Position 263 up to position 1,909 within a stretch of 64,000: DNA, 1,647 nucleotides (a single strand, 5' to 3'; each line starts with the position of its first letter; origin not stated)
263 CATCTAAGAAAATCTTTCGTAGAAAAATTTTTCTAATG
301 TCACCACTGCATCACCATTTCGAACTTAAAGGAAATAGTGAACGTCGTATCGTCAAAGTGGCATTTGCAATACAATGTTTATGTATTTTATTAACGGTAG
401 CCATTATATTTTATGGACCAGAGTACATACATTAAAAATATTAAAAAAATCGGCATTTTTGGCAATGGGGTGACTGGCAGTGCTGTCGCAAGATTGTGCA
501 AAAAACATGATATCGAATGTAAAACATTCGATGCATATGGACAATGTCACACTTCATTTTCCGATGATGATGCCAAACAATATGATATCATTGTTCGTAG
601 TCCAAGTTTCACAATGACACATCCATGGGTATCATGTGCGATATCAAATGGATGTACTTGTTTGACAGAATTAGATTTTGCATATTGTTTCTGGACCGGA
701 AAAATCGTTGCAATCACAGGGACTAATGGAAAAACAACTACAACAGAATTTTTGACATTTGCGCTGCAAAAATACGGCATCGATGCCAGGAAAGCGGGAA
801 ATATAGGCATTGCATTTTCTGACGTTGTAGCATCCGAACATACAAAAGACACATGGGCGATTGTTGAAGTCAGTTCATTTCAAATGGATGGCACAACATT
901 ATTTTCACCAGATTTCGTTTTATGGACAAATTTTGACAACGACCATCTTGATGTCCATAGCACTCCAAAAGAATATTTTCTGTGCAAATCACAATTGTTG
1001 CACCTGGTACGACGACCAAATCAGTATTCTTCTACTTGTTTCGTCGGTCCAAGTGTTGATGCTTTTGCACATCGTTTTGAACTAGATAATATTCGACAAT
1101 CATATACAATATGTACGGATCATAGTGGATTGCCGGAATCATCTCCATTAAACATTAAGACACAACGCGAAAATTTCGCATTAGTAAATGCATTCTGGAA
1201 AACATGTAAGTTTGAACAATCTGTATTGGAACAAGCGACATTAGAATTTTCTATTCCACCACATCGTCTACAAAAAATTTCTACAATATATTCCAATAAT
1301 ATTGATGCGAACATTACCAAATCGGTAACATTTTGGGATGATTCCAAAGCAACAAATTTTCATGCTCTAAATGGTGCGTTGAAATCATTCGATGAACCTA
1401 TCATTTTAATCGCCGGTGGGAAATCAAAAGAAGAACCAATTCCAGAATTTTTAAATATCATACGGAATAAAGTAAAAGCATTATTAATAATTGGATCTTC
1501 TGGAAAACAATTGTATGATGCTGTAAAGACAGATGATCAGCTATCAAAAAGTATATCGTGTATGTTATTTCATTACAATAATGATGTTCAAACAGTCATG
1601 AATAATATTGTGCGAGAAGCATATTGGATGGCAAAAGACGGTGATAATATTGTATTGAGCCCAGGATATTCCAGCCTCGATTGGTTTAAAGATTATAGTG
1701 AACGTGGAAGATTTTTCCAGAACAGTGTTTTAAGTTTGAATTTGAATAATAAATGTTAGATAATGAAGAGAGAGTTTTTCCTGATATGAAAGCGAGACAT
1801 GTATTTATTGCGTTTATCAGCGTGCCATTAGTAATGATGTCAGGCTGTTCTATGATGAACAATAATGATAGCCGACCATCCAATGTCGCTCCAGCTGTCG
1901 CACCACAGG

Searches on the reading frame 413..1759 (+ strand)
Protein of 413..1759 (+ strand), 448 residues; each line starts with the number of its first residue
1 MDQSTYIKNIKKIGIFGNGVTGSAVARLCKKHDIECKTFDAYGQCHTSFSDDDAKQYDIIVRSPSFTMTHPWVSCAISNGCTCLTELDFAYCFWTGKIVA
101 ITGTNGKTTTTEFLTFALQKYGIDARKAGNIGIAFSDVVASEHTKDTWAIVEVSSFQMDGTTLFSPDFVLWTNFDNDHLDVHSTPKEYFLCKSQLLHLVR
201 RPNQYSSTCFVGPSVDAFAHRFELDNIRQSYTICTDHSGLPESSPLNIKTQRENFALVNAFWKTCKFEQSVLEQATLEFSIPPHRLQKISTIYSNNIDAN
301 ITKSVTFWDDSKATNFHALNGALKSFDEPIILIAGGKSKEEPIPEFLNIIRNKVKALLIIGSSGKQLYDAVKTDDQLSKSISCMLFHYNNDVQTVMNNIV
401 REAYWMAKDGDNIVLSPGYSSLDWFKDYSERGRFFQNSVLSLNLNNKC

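Call 49: find_encoding_contigs(protein=window:413-1759:+, flank=10000, max_places=3)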
Protein window:413-1759:+ (448 aa): 17 contigs read that carry it; 3 places shown.
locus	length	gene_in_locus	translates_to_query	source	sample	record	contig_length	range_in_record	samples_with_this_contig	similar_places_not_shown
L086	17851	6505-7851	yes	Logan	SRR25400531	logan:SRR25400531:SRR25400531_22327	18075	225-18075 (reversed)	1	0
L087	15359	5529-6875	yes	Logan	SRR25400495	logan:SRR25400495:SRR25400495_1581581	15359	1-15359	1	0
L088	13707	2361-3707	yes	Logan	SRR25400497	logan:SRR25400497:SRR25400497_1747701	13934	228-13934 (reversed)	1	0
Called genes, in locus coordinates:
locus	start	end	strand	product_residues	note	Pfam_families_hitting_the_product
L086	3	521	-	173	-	?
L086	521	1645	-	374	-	PF02405:MlaE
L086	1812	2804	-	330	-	PF01118:Semialdhyde_dh, PF02774:Semialdhyde_dhC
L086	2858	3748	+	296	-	PF00288:GHMP_kinases_N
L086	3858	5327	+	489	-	-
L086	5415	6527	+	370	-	PF00953:Glycos_transf_4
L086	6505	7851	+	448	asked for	PF08245:Mur_ligase_M, PF02875:Mur_ligase_C (faint)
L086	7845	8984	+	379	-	PF23472:LysM2_CERK1_LYK3_4_5 (faint), PF22310:NMB0315_dom_I (faint), PF23446:LysM1_NFP_LYK (faint), PF23462:LysM3_NFP (faint), PF01476:LysM, PF23473:LysM3_LYK4_5 (weak), PF01476:LysM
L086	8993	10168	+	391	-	PF01098:FTSW_RODA_SPOVE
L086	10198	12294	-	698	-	PF00263:Secretin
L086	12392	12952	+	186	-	-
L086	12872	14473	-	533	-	PF00496:SBP_bac_5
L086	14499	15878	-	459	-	PF02885:Glycos_trans_3N, PF00591:Glycos_transf_3, PF07831:PYNP_C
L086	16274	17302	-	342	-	PF13344:Hydrolase_6, PF00702:Hydrolase (weak), PF13242:Hydrolase_like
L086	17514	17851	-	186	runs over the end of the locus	?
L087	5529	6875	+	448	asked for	PF08245:Mur_ligase_M, PF02875:Mur_ligase_C (faint)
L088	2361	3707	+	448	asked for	PF08245:Mur_ligase_M, PF02875:Mur_ligase_C (faint)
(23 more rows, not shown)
